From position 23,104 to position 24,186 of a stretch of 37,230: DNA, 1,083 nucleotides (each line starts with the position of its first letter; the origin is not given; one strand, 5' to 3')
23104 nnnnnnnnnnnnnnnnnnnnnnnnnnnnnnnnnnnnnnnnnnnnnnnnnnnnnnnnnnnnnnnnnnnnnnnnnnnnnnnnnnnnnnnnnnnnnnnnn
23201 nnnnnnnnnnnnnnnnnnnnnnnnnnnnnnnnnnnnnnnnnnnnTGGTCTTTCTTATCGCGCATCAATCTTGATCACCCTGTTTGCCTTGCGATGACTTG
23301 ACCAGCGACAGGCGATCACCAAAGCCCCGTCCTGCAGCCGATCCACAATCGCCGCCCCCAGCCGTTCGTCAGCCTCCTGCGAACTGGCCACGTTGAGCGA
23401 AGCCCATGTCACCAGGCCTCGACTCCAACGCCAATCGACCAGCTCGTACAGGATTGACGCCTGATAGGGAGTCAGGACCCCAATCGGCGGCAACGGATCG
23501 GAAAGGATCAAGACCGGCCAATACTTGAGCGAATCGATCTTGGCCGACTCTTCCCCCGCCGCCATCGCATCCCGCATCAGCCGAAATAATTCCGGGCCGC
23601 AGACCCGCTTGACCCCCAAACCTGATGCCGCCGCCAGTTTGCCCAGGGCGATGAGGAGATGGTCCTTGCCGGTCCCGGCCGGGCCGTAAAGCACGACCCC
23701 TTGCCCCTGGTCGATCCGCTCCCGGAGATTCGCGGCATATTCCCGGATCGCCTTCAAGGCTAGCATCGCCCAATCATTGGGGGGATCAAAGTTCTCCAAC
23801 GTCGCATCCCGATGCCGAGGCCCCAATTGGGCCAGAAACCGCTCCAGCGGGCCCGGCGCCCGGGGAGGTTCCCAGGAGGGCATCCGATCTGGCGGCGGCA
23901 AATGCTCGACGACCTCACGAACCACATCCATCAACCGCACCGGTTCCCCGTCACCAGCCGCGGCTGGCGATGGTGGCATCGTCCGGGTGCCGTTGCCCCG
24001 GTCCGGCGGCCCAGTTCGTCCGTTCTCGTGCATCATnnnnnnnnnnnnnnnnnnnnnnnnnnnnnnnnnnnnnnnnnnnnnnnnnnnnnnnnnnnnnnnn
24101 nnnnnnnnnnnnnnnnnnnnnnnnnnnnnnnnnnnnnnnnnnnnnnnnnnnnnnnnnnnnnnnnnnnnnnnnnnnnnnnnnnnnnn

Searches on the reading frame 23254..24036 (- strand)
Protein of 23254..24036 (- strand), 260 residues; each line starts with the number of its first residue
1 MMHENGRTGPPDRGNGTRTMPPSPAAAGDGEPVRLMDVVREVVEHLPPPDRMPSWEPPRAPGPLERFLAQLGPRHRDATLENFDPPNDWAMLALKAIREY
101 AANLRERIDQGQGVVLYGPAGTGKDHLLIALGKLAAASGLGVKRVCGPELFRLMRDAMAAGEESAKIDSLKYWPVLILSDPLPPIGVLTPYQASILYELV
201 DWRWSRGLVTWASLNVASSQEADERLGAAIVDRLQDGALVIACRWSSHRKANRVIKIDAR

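Call 22: search_protein_families(library=pfam, max_evalue=0.001, proteins=[window:23254-24036:-])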
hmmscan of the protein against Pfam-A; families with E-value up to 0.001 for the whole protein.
window:23254-24036:- (260 aa): 1 family
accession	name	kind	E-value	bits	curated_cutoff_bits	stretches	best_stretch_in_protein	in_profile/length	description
PF01695.23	IstB_IS21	-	1.4e-12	48.1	24.1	1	106-253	87-235/238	IstB-like ATP binding protein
